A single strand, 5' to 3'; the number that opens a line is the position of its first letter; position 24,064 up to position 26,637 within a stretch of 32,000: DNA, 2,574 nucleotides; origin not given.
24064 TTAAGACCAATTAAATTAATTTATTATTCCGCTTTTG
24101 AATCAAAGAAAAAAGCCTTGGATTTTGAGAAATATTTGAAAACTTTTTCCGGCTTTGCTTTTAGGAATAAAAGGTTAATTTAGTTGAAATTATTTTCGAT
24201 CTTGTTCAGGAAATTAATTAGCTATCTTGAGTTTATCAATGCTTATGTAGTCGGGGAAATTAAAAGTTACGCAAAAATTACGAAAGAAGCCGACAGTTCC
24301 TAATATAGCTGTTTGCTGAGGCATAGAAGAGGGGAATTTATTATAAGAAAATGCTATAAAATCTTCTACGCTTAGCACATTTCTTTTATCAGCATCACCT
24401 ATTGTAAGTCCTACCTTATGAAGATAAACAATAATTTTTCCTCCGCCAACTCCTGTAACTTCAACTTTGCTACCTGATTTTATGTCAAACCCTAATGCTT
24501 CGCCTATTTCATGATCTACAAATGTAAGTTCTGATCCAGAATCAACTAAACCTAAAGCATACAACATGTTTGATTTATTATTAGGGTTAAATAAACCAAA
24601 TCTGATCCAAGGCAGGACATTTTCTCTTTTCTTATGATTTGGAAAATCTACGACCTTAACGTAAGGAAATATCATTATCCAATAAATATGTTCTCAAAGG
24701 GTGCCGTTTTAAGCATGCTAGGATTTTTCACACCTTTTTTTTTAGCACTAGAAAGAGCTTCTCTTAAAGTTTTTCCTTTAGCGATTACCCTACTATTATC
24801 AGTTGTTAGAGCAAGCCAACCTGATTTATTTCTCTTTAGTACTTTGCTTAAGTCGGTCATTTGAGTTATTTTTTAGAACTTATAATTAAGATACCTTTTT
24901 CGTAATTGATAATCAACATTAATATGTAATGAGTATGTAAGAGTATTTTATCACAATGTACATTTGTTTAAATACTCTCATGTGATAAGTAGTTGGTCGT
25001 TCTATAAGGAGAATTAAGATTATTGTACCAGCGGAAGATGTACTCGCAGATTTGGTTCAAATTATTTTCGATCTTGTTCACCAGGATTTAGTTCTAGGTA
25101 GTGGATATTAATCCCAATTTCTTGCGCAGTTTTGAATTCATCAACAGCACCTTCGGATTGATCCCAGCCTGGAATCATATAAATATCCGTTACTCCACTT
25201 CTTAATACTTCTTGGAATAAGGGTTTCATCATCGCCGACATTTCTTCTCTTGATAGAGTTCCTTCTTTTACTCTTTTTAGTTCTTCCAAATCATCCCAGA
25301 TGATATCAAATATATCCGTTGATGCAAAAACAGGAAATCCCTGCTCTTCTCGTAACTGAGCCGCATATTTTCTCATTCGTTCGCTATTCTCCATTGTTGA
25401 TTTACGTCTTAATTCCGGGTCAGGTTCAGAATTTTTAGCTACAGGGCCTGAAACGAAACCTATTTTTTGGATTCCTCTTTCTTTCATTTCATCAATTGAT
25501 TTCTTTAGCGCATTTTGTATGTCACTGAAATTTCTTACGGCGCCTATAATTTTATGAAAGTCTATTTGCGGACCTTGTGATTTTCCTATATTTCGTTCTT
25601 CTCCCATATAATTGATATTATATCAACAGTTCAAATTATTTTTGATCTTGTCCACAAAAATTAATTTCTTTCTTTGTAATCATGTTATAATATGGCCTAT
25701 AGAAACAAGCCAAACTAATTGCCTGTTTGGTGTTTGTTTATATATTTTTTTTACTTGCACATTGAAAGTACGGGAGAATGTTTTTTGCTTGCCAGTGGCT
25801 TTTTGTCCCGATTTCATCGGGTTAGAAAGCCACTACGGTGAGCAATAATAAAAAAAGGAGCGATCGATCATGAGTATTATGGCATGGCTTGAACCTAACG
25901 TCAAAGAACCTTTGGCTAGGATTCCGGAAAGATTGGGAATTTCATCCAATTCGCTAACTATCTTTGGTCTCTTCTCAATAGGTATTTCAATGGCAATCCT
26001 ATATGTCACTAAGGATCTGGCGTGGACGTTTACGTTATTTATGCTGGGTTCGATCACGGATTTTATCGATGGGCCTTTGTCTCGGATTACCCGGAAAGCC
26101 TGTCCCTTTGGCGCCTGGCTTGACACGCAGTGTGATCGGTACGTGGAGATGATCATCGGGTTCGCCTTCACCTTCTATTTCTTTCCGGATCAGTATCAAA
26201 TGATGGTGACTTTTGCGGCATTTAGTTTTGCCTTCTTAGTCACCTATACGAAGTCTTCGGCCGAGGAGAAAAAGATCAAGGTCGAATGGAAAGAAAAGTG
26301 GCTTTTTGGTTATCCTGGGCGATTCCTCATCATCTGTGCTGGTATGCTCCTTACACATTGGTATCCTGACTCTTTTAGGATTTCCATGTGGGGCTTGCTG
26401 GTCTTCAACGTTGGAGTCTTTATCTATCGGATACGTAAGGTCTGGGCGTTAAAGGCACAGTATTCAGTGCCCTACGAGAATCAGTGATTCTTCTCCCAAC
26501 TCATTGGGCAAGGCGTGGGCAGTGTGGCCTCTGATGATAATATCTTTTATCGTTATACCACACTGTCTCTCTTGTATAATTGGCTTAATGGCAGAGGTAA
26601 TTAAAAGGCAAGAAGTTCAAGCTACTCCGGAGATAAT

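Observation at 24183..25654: Cassette array next to tmRNA, delimited by three 26-nt direct repeats that each close a reading frame with ...QD(R/Q)K-TAA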

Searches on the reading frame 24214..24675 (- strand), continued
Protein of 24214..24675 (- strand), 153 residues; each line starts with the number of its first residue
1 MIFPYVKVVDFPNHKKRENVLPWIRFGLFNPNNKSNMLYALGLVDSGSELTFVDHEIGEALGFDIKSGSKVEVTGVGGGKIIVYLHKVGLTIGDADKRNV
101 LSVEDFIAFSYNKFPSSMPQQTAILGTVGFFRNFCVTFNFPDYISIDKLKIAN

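Call 78: search_protein_representatives(alignment_id=A3)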
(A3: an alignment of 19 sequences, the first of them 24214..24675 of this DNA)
Query: 19 sequences, 153 profile positions. Proteins with E-value up to 0.001 (for the whole library): 779; up to 1e-10: 36; up to 1e-30: 7. The best 150 are listed.
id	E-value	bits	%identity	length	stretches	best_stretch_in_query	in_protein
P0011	3.2e-67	241.4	-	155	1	1-150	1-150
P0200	4.9e-56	205.1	-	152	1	1-148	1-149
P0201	4.3e-52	192.2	-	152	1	1-147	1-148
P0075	9.5e-52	191.1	-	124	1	32-148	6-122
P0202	1.2e-33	132.4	-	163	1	13-151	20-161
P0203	4.0e-31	124.1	-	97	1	59-150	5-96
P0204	5.8e-31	123.6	-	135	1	1-97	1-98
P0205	3.1e-29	118.0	-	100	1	1-74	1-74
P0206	1.7e-28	115.6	-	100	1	1-98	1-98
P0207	4.5e-28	114.3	-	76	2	112-151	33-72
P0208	1.3e-26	109.5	-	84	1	1-75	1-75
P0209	2.0e-25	105.7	-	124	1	1-97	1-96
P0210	1.6e-23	99.5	-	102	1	29-115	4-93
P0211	5.3e-23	97.8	-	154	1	1-147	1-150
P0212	2.1e-17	79.6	-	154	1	20-146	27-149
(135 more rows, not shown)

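Call 85: search_dna_similar(query=window:24214-24675:-, collection=phages, mode=protein, max_evalue=0.001, max_rows=10)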
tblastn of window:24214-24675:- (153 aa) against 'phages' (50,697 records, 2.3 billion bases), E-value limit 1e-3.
No match.

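Call 86: search_dna_similar(query=window:24214-24675:-, collection=plasmids, mode=protein, max_evalue=0.001, max_rows=10)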
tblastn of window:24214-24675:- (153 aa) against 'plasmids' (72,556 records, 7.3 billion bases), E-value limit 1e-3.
No match.

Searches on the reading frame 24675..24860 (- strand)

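Call 9: search_protein_families(library=pfam, proteins=[window:24675-24860:-], max_evalue=0.01)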
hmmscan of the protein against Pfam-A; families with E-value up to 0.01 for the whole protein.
window:24675-24860:- (61 aa): 1 family
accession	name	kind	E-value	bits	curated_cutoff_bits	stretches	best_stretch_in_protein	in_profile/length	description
PF18929.5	DUF5678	-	0.00085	19.5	23.2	1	21-49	14-43/49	Family of unknown function (DUF5678)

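Call 41: search_protein_families(library=padloc, proteins=[window:24675-24860:-], max_evalue=0.01)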
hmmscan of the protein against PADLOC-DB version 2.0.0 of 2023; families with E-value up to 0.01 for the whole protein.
window:24675-24860:- (61 aa): 0 families

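Call 42: search_protein_families(library=ncbifam, proteins=[window:24675-24860:-], max_evalue=0.01)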
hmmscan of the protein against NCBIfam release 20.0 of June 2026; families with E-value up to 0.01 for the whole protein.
window:24675-24860:- (61 aa): 0 families

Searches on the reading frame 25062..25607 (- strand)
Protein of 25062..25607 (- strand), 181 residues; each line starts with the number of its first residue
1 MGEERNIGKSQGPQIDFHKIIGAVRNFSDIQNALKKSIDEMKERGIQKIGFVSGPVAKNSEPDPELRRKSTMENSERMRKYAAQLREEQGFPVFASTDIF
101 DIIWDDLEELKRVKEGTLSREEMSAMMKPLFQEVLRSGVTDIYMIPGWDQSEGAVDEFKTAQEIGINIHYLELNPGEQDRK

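Call 9: search_protein_families(library=pfam, proteins=[window:25062-25607:-], max_evalue=0.01)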
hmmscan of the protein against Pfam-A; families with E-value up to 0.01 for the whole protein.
window:25062-25607:- (181 aa): 1 family
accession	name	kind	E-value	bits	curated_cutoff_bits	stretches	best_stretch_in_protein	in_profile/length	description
PF14359.12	DUF4406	-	7.6e-05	23.5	22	1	139-170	60-91/91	Domain of unknown function (DUF4406)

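Call 11: find_encoding_contigs(protein=window:25062-25607:-, flank=10000, max_places=10)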
Protein window:25062-25607:- (181 aa): 14 contigs read that carry it; 4 places shown.
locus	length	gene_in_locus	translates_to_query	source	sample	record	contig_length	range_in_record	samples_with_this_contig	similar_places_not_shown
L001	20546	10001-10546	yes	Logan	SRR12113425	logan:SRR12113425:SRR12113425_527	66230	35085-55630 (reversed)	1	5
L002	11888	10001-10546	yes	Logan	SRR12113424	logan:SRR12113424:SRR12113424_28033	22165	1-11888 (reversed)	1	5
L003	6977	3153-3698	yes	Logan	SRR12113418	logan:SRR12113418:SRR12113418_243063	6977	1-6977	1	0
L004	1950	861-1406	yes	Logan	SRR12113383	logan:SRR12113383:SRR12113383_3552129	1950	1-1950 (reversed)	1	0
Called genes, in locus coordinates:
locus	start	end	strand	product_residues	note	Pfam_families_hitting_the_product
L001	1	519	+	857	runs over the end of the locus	-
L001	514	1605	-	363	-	PF01321:Creatinase_N, PF00557:Peptidase_M24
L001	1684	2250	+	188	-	PF00717:Peptidase_S24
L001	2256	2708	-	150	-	-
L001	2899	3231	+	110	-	-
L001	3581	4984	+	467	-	PF01229:Glyco_hydro_39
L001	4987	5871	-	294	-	PF01145:Band_7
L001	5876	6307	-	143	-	PF01957:NfeD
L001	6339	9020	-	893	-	PF04851:ResIII (weak), PF00270:DEAD, PF00271:Helicase_C (weak), PF04408:WHD_HA2 (weak), PF21010:HA2_C (weak)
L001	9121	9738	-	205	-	PF01066:CDP-OH_P_transf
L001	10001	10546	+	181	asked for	-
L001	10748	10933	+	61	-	-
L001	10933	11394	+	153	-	-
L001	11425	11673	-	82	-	PF01541:GIY-YIG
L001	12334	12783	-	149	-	PF01668:SmpB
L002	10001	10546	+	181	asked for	-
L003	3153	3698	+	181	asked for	-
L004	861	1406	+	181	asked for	-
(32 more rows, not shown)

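Call 14: find_homologous_proteins(query=window:25062-25607:-)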
Query window:25062-25607:- (181 aa): 3 proteins with E <= 0.001 among 49 candidates.
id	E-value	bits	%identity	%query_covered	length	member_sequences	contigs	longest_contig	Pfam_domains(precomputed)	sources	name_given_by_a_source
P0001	6.3e-114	396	100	100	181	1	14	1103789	-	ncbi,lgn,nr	ncbi:MAG: DUF4406 domain-containing protein [Candidatus Roizmanbacteria bacterium]|nr:MAG: DUF4406 d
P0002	3.6e-40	156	49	91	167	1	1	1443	-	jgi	jgi:hypothetical protein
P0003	7.5e-30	122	44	88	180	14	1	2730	-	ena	-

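Call 16: find_encoding_contigs(protein=P0003, flank=10000)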
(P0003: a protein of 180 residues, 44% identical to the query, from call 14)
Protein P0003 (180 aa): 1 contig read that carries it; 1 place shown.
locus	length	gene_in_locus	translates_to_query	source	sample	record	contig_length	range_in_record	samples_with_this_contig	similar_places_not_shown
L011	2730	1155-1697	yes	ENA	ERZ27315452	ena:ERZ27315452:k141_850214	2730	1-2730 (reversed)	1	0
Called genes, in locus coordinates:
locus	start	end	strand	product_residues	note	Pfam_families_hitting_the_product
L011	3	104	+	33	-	?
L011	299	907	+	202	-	-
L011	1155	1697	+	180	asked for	-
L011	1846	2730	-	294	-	?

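Call 17: find_encoding_contigs(protein=P0002, flank=10000)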
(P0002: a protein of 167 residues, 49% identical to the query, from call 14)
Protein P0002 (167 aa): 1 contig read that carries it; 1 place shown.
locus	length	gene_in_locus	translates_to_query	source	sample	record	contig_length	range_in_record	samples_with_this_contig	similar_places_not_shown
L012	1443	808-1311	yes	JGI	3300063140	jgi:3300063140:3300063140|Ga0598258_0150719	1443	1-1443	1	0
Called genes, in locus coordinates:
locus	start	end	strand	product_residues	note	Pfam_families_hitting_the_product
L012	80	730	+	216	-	-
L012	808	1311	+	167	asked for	-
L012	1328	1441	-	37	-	?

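Call 41: search_protein_families(library=padloc, proteins=[window:25062-25607:-], max_evalue=0.01)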
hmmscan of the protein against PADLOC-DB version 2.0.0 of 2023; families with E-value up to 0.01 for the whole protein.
window:25062-25607:- (181 aa): 0 families

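Call 42: search_protein_families(library=ncbifam, proteins=[window:25062-25607:-], max_evalue=0.01)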
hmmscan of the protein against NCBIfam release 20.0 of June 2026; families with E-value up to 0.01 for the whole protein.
window:25062-25607:- (181 aa): 0 families

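Call 70: search_solved_structures(query=A2, max_evalue=1)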
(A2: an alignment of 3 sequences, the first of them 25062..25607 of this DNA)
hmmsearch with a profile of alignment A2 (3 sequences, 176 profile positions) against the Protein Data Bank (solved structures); distinct sequences matched with E-value up to 1: 2.
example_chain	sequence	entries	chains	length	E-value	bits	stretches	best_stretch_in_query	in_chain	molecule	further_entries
4bts_AT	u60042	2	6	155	0.54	13.2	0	103-142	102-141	40S RIBOSOMAL PROTEIN RPS19E | RPS19E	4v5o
7l1k_A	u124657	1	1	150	0.94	12.4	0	21-55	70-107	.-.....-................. 30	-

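Call 87: search_dna_similar(query=window:25062-25607:-, collection=phages, mode=protein, max_evalue=0.001, max_rows=10)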
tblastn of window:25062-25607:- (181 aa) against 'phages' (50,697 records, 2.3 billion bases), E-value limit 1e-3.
No match.
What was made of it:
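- Tried and rejected: There were no tblastn hits for the protease in phages or plasmids, or for DUF4406 in phages (calls 85-87).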

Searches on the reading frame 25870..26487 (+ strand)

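Call 9: search_protein_families(library=pfam, proteins=[window:25870-26487:+], max_evalue=0.01)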
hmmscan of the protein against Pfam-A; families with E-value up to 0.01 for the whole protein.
window:25870-26487:+ (205 aa): 1 family
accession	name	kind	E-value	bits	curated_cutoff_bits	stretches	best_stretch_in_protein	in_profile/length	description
PF01066.26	CDP-OH_P_transf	-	1.5e-12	48.6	22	1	26-179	4-149/152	CDP-alcohol phosphatidyltransferase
